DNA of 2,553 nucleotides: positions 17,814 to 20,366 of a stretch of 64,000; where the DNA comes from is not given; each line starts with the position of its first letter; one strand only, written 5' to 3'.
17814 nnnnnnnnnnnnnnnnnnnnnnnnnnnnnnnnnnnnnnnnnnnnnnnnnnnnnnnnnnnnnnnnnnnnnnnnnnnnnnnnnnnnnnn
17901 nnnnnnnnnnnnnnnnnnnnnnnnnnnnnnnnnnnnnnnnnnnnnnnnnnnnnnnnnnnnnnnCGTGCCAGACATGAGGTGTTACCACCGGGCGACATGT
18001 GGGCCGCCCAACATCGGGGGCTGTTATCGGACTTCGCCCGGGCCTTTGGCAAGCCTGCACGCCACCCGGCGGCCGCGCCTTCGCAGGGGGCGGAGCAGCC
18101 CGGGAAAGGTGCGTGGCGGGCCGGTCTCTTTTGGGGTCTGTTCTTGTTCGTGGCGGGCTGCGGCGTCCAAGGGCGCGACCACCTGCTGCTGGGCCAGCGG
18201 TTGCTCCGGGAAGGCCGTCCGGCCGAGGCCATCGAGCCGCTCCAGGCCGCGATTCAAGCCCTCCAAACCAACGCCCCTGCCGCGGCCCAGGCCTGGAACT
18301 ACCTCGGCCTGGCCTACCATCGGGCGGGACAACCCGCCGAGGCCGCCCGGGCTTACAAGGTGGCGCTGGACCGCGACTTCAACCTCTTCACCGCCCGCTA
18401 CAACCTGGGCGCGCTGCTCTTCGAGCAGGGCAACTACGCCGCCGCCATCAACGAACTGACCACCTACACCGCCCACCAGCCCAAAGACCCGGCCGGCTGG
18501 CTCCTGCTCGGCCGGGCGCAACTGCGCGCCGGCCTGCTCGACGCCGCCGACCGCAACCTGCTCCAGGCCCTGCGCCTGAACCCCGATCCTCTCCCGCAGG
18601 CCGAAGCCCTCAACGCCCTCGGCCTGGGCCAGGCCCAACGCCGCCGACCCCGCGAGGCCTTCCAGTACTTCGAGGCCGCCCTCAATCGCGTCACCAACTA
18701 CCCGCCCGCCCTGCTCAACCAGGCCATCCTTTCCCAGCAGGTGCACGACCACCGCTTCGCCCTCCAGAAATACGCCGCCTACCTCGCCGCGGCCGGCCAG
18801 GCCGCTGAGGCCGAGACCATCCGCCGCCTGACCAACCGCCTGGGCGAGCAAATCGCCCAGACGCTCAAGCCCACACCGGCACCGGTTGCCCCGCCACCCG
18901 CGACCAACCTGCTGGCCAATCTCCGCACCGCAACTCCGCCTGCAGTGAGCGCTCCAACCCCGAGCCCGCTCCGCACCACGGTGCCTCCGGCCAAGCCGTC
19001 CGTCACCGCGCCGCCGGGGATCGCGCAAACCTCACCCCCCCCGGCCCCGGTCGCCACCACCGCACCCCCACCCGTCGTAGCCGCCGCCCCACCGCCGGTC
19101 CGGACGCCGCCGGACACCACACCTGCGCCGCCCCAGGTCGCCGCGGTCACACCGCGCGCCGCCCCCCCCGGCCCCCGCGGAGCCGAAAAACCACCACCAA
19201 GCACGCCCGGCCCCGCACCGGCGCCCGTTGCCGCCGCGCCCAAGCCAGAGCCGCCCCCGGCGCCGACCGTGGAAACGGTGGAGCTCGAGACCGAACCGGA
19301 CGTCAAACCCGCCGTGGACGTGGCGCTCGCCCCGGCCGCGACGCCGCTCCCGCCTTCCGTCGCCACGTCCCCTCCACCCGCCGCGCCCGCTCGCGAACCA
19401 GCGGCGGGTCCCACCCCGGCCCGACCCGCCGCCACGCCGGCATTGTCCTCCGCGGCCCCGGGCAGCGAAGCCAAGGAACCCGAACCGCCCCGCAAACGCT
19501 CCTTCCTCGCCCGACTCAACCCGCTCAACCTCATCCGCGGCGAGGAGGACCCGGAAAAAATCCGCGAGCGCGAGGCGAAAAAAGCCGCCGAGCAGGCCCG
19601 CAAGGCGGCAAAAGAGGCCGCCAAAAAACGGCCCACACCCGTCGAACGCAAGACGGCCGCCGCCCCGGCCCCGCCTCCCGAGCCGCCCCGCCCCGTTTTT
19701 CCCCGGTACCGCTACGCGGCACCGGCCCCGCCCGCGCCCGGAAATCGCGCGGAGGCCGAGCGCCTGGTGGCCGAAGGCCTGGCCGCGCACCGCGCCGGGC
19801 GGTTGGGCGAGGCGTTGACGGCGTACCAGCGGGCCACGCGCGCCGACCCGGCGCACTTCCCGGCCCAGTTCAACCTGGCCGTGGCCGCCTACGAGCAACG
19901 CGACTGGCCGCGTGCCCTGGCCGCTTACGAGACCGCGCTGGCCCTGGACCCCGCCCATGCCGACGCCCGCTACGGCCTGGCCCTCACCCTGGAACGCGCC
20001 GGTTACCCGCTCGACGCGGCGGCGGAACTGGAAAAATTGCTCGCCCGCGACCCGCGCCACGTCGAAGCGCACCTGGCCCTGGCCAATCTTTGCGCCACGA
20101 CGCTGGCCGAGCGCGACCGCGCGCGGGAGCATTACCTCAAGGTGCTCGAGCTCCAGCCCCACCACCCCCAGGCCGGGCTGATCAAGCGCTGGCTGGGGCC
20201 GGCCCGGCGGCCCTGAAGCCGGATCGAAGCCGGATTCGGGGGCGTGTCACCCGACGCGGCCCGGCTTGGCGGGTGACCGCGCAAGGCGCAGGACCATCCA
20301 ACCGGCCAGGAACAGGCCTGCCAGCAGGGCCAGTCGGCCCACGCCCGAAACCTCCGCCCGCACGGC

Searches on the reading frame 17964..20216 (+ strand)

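Call 16: search_protein_families(library=pfam, proteins=[window:17964-20216:+], max_evalue=0.001)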
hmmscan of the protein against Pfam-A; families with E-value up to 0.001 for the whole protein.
window:17964-20216:+ (750 aa): 14 families
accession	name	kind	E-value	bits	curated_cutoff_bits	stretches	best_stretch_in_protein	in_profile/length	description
PF07719.23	TPR_2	-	1.1e-28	97.4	27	2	634-665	3-34/34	Tetratricopeptide repeat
PF13432.12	TPR_16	-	1.6e-27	96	32.7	4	74-137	1-60/65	Tetratricopeptide repeat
PF00515.34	TPR_1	-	1.6e-22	78.8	27.8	1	634-663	3-32/34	Tetratricopeptide repeat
PF13414.12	TPR_11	-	2.1e-20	72.6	26.8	3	643-680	5-42/42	TPR repeat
PF13428.12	TPR_14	-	1e-19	69.4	23.5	2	144-185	3-44/44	Tetratricopeptide repeat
PF14559.12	TPR_19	-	9e-18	64.8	25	4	120-182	3-65/68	Tetratricopeptide repeat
PF13431.12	TPR_17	-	1.3e-16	59.8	24.4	0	654-680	1-27/34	Tetratricopeptide repeat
PF13181.12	TPR_8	-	3e-14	52.3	25.7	0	179-208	4-33/34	Tetratricopeptide repeat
PF13371.12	TPR_9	-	7.5e-12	45.5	35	1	642-706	5-69/73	Tetratricopeptide repeat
PF13424.12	TPR_12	-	6.9e-10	39.4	30.1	1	76-137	9-74/77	Tetratricopeptide repeat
PF23914.1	TPR_CcmH_CycH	-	8.9e-10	39.1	42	1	169-270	43-144/158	Cytochrome c-type biogenesis protein H TPR domain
PF24575.1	TPR_Slam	-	1.3e-06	29.2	35.2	0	602-647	51-96/104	Surface lipoprotein assembly modifier, N-terminal TPR repeats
PF12895.13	ANAPC3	-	1.5e-06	28.8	27.2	0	110-165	25-79/82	Anaphase-promoting complex, cyclosome, subunit 3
PF13176.12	TPR_7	-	6.1e-05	23.2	27.9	0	637-664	4-33/36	Tetratricopeptide repeat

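Call 77: search_protein_families(library=ncbifam, proteins=[window:17979-20216:+], max_evalue=0.001)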
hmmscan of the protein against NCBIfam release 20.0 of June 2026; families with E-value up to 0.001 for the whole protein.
window:17979-20216:+ (745 aa): 22 families
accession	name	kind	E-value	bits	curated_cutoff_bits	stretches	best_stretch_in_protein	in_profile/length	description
NF040959.1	MamA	equivalog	2e-24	86.2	200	2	72-234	44-199/204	magnetosome protein MamA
TIGR02521.1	type_IV_pilW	equivalog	1.6e-18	67.1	154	1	68-215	34-179/234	type IV pilus biogenesis/stability protein PilW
TIGR02917.1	PEP_TPR_lipo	equivalog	2.5e-18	65.4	312.2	3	591-735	123-266/899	XrtA/PEP-CTERM system TPR-repeat protein PrsT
NF033762.1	social_mot_Tgl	equivalog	1.7e-17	63.7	225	2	660-731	30-101/252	social motility TPR repeat lipoprotein Tgl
NF047371.1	FlcA_CTERM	equivalog_domain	2e-11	43.1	300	2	99-199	434-535/646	periplasmic flagellar collar protein FlcA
NF008391.2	PRK11189.1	equivalog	5.3e-11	42.5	250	1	93-175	90-173/297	lipoprotein NlpI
TIGR03939.1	PGA_TPR_OMP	equivalog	6e-11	41.3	366.65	1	604-732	64-190/800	poly-beta-1,6 N-acetyl-D-glucosamine export porin PgaA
NF002725.1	PRK02603.1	equivalog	6.1e-11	42.6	143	0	596-679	38-124/173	photosystem I assembly protein Ycf3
NF047507.1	TPR_BatC_Lepto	exception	9.9e-10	38.2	175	0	77-144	70-137/214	TPR repeat-containing protein BatC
NF033920.0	C39_PA2778_fam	equivalog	1.7e-09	37.5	150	2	585-688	148-251/255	PA2778 family cysteine peptidase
TIGR02795.1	tol_pal_ybgF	equivalog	1.8e-09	38.2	90.1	1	139-237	4-105/119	tol-pal system protein YbgF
TIGR02552.1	LcrH_SycD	equivalog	9.3e-09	35.1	104.8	1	594-686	19-111/136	SycD/LcrH family type III secretion system chaperone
NF007468.0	PRK10049.1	equivalog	9.2e-08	30.7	1043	1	603-706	77-179/817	poly-beta-1,6 N-acetyl-D-glucosamine export porin PgaA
NF052415.1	T3SS_chap_SctY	equivalog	2.1e-06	28.2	70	0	71-130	46-104/106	type III secretion apparatus assembly chaperone SctY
NF008757.0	PRK11788.1-5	equivalog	3.9e-06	26.3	363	0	618-731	169-284/388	lipopolysaccharide assembly protein LapB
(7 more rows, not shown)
